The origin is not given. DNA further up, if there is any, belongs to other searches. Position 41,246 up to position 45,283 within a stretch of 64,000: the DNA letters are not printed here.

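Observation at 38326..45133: NagZ/beta-lactamase fusion followed by a 1245-aa, ~11-TM orphan sensor kinase: possible cell-wall-fragment sensing module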

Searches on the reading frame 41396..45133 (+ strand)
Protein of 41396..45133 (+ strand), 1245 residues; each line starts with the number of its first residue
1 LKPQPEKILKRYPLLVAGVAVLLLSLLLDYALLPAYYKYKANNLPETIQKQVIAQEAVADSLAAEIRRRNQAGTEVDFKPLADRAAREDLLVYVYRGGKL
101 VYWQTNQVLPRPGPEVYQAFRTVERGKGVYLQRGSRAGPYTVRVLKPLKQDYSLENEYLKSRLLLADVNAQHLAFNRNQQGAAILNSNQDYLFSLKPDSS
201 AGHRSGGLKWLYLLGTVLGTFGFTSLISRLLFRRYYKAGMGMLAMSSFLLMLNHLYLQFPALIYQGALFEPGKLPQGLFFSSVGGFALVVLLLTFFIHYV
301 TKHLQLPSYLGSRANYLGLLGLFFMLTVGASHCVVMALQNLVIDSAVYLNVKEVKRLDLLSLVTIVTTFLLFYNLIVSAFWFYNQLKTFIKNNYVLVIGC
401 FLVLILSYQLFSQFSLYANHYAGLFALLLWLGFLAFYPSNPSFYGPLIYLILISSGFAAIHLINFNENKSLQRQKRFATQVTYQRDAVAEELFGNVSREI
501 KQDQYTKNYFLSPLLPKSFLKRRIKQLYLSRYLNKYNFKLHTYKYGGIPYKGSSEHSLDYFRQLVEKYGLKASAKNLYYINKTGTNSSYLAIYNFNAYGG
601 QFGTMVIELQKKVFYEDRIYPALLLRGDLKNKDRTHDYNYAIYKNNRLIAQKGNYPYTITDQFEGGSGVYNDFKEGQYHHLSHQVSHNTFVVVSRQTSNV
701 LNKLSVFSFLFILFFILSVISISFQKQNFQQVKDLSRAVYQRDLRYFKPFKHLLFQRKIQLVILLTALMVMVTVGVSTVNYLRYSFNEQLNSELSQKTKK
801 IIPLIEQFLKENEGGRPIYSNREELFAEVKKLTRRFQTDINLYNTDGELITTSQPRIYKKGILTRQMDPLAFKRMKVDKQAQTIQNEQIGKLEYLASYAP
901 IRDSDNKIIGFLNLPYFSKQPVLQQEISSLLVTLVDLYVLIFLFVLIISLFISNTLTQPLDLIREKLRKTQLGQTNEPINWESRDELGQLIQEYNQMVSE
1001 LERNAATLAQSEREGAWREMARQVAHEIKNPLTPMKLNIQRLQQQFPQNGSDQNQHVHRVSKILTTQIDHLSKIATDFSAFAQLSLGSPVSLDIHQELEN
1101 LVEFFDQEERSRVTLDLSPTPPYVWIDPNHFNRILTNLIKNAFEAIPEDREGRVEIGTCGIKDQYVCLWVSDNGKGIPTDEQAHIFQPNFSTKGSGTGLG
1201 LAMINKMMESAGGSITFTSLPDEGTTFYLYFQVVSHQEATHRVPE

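Call 5: search_protein_families(library=pfam, proteins=[window:41396-45133:+], max_evalue=0.01)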
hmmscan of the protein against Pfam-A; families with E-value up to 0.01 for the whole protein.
window:41396-45133:+ (1245 aa): 6 families
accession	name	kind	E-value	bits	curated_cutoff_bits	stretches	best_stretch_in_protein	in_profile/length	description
PF02518.31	HATPase_c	-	3.9e-23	82.5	26.4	1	1127-1232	2-108/111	Histidine kinase-, DNA gyrase B-, and HSP90-like ATPase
PF00512.31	HisKA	-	5.2e-08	33.3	26.9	1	1017-1084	2-63/66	His Kinase A (phospho-acceptor) domain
PF00672.30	HAMP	-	1.3e-06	29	25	1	951-1002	1-52/53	HAMP domain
PF13581.12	HATPase_c_2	-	0.0002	21.8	27.4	1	1141-1211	42-112/127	Histidine kinase-like ATPase domain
PF17202.10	sCache_3_3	-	0.00043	21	28.8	1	827-912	11-91/107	Single cache domain 3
PF14501.12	HATPase_c_5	-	0.0013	19.1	22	1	1130-1218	5-89/102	GHKL domain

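Call 6: search_protein_families(library=ncbifam, proteins=[window:41396-45133:+], max_evalue=0.01)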
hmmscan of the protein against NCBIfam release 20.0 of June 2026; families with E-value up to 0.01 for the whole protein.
window:41396-45133:+ (1245 aa): 78 families (the best 25 are shown)
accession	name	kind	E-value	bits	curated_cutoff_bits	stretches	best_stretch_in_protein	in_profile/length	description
NF008468.0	PRK11360.1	equivalog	1.8e-50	171.9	646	2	999-1238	378-613/616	two-component system sensor histidine kinase AtoS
NF047496.1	HK_LIC11548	equivalog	5.3e-46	157.6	750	1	930-1217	273-573/589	LIC_11548 family sensor histidine kinase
NF033092.0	HK_WalK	equivalog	5.9e-39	134.1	725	2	1012-1230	367-591/594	cell wall metabolism sensor histidine kinase WalK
NF007688.0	PRK10364.1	equivalog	4.5e-35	121.3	479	1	1007-1238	230-456/460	two-component system sensor histidine kinase ZraS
NF006800.0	PRK09303.1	equivalog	2.8e-25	89.1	342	1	970-1237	107-381/383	histidine kinase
TIGR01386.1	cztS_silS_copS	subfamily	6.9e-25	87.9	292.55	1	761-1231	10-456/457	heavy metal sensor histidine kinase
NF008312.0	PRK11100.1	equivalog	5.6e-23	81.5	356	1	893-1232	148-473/477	two-component system sensor histidine kinase CreC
NF008293.1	PRK11073.1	equivalog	5.9e-23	81.7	240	1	1000-1232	113-346/349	nitrogen regulation protein NR(II)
NF052574.1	HisKinEspCMyxo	equivalog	6.9e-23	80.7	1200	1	1000-1242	400-646/785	serine histidine kinase EspC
NF040691.1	MtrAB_MtrB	equivalog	8.8e-23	81.1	450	1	758-1237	8-496/507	MtrAB system histidine kinase MtrB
NF053867.1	SprKinKinDBac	equivalog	3.2e-21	75.4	775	1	1020-1229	289-493/500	sporulation kinase KinD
NF046044.1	PnpS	equivalog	3.4e-21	75.7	400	1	1023-1231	176-389/390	two-component system histidine kinase PnpS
NF012163.2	BaeS_SmeS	equivalog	8e-21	74.5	500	1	933-1224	165-449/457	sensor histidine kinase efflux regulator BaeS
NF010411.0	PRK13837.1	equivalog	1.1e-20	73.3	647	1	1108-1239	536-681/828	two-component system VirA-like sensor kinase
TIGR02916.1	PEP_his_kin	equivalog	1.3e-20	73.5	300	1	975-1229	434-676/679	XrtA/PEP-CTERM system histidine kinase PrsK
NF038348.1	T2SS_HK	subfamily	1.5e-18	66.6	450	1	1072-1230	412-570/574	histidine kinase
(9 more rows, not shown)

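Call 7: find_homologous_proteins(query=window:41396-45133:+)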
Query window:41396-45133:+ (1245 aa): 183 proteins with E <= 0.001 among 8000 candidates; the best 120 are listed.
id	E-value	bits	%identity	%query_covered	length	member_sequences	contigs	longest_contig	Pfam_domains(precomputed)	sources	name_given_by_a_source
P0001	0.0e+0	2778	99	100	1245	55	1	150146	PF00672.31,PF02518.32,PF00512.32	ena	-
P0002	0.0e+0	1649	60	98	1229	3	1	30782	PF00672.31,PF02518.32,PF00512.32,PF14501.13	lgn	-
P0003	0.0e+0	1392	52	98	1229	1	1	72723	PF02518.32,PF00512.32,PF14501.13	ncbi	-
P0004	0.0e+0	1375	51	98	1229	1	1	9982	PF00672.31,PF02518.32,PF00512.32,PF17202.11,PF14501.13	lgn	-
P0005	0.0e+0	1335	51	98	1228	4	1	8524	PF02518.32,PF00512.32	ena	-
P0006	0.0e+0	1251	47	99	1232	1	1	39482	PF00672.31,PF02518.32,PF00512.32,PF17202.11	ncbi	-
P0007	2.3e-146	508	30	95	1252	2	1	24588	PF00672.31,PF02518.32,PF00512.32,PF14501.13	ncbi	-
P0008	1.0e-137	479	29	95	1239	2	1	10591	PF02518.32,PF00512.32,PF14501.13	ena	-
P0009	6.8e-134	466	27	98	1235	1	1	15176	PF02518.32,PF00512.32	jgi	-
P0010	1.3e-133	465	29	93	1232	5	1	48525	PF02518.32,PF00512.32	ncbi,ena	-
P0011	5.1e-133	463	43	32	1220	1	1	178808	PF02518.32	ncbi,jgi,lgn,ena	-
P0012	4.0e-129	450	27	93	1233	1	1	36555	PF02518.32,PF00512.32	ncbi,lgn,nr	ncbi:MAG: hypothetical protein K9G38_05405 [Bacteroidales bacterium]|nr:hypothetical protein [Bacter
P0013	5.5e-129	450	31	72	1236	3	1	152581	PF02518.32,PF00512.32,PF14501.13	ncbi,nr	ncbi:MAG: GHKL domain-containing protein [Bacteroidia bacterium]|nr:GHKL domain-containing protein [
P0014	2.3e-128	448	29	95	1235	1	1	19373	PF02518.32,PF00512.32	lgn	-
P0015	2.1e-126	441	28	91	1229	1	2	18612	PF00672.31,PF02518.32,PF00512.32,PF14501.13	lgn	-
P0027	3.9e-68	249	30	39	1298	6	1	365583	PF00672.31,PF26769.1,PF02518.32,PF00512.32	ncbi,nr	ncbi:MAG: ATP-binding protein [Bacteroidota bacterium]|nr:ATP-binding protein [Bacteroidota bacteriu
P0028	9.0e-67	244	34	40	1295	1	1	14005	PF00672.31,PF02518.32,PF00512.32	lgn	-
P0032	7.1e-38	148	25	39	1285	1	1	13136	PF00672.31,PF02518.32,PF00512.32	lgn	-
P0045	7.9e-16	75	28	19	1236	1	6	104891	PF00672.31,PF08447.19,PF13426.14,PF13188.14,PF02743.25,PF08448.17,PF02518.32,PF00512.32,PF00989.32,PF00072.31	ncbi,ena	-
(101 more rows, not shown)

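Call 11: find_related_loci(query=A1, collection=genome_contigs, flank=10000)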
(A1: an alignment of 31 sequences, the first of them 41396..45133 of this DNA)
Query A1 (1245 aa) in genome_contigs; peptide patterns used: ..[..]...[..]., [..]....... (x = any residue, [..] = any of these).
600 stretches matched a pattern (row limit reached: there are more); 585 encode a relative of the query (tblastn E <= 1e-3); the best 80 are kept; 80 distinct loci.
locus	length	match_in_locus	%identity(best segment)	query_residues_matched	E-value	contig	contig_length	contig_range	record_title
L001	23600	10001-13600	31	37-1227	1e-161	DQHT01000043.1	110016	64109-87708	MAG TPA_asm: Bacteroidetes bacterium isolate UBA8524 contig_256570, whole genome shotgun sequence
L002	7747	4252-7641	29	92-1227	8e-153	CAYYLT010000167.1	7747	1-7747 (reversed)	MAG TPA_asm: uncultured Bacteroidales bacterium isolate binchicken_co8_376 genome assembly, contig: NODE_18535_length_77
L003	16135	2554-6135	30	44-1239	6e-151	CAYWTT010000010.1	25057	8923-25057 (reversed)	MAG TPA_asm: uncultured Prolixibacteraceae bacterium isolate binchicken_co152_14 genome assembly, contig: NODE_2269_leng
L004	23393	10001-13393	29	88-1229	5e-145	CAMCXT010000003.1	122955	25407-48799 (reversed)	MAG: Chitinophaga pinensis isolate MiE-14oct19-96 genome assembly, contig: MiE-14oct19-C128, whole genome shotgun sequen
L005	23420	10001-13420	29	100-1229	2e-143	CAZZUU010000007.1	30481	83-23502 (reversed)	MAG: uncultured Mucilaginibacter sp. isolate Brown_K.bin.3 genome assembly, contig: NODE_126_length_30481_cov_5.596266,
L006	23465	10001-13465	28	77-1234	7e-138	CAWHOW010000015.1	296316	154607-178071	MAG: uncultured Bacteroidetes bacterium isolate MFD04780.bin.1.106 genome assembly, contig: contig_15338, whole genome s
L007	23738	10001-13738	29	8-1239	2e-132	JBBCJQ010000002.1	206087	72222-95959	MAG: Chitinophagaceae bacterium isolate MAG_CPA_39 P10A_000000096435, whole genome shotgun sequence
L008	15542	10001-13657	28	5-1229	4e-131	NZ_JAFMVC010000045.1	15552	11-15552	Carboxylicivirga sp. A043 45_length=15553, whole genome shotgun sequence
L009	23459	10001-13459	29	82-1235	5e-130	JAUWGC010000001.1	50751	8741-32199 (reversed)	MAG: Bacteroidales bacterium isolate CSMAG_2232 CSMAG_2232_k141_725177_length_50751_cov_8.9965, whole genome shotgun seq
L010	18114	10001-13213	30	126-1229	3e-129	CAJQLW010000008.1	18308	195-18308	MAG: uncultured Flavobacteriales bacterium isolate 0.2_20180524_Bin_63_1 genome assembly, contig: c_000000003756, whole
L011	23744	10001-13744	28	8-1229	3e-128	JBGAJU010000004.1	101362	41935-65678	MAG: Flavipsychrobacter sp. isolate MAG_MBR_H10.91 MBRH10-91_opera_contig_895, whole genome shotgun sequence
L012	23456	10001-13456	28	79-1229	6e-128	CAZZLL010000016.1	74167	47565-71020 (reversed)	MAG TPA_asm: uncultured Lentimicrobiaceae bacterium isolate SRP141376_co3_47 genome assembly, contig: NODE_766_length_74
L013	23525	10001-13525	27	46-1229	3e-127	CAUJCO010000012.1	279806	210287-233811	MAG: Bacteroidota bacterium isolate KLAP121 genome assembly, contig: KLAP121_237796, whole genome shotgun sequence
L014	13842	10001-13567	28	49-1234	2e-136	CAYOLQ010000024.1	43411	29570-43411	MAG TPA_asm: uncultured Chitinophaga sp. isolate SRP272421_co2_74 genome assembly, contig: NODE_1582_length_43411_cov_6.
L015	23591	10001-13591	28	41-1234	8e-126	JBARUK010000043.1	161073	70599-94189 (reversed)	MAG: Cyclobacteriaceae bacterium isolate MFD12125_ilm_asm_bin39 k127_175994, whole genome shotgun sequence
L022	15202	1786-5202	28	87-1229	5e-120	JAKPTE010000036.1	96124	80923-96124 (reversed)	MAG: Bacteroidota bacterium isolate JPNA_metabat.72_sub k141_612766, whole genome shotgun sequence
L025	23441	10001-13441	28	98-1234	1e-117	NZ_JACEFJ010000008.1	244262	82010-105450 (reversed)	Pararhodonellum marinum strain SW124 8, whole genome shotgun sequence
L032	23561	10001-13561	27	55-1227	3e-110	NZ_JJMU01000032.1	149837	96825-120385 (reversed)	Sphingobacterium deserti strain ACCC 05744 h2631, whole genome shotgun sequence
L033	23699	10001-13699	27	1-1234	2e-109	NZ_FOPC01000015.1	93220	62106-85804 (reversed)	Algoriphagus hitonicola strain DSM 19315, whole genome shotgun sequence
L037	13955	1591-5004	26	93-1236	5e-103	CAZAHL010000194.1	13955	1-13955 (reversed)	MAG TPA_asm: uncultured Chryseolinea sp. isolate SRP136066_co1_414 genome assembly, contig: NODE_5069_length_13955_cov_5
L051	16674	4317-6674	32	445-1234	1e-117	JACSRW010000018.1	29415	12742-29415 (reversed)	MAG: Chitinophagaceae bacterium isolate BA2 contig-70_1509, whole genome shotgun sequence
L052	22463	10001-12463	28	400-1229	7e-96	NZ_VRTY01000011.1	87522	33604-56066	Pontibacter qinzhouensis strain GY10130 Scaffold11, whole genome shotgun sequence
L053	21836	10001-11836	32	617-1241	3e-95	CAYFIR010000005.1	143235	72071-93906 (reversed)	MAG TPA_asm: uncultured Bacteroidia bacterium isolate ERP003628_co2_62 genome assembly, contig: NODE_56_length_143235_co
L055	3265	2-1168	41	847-1236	2e-96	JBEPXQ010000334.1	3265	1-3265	MAG: Bacteroidales bacterium isolate 02_S197.semibin_refined.037 NODE_30987_length_3265_cov_1.458891, whole genome shotg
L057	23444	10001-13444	25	93-1229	1e-97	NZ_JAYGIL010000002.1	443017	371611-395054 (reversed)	Arcicella gelida strain DC2W DC2W_ctg002, whole genome shotgun sequence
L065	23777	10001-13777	29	2-1229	2e-89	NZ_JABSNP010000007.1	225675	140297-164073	Hymenobacter caeli strain 9A Ga0416758_07, whole genome shotgun sequence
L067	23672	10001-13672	25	15-1234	1e-83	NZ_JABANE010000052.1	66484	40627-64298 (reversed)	Flammeovirga aprica JL-4 strain ATCC 23126 Scaffold52, whole genome shotgun sequence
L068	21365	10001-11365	35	773-1235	4e-82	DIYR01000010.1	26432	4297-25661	MAG TPA_asm: Flavobacteriales bacterium UBA6049 UBA6049_contig_2731, whole genome shotgun sequence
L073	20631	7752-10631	27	199-1224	2e-77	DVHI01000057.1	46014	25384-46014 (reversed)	MAG TPA_asm: Candidatus Coprenecus avistercoris isolate ChiHjej13B12-12457 ChiHjej13B12M5__C225762_L46014_SRR6323173, wh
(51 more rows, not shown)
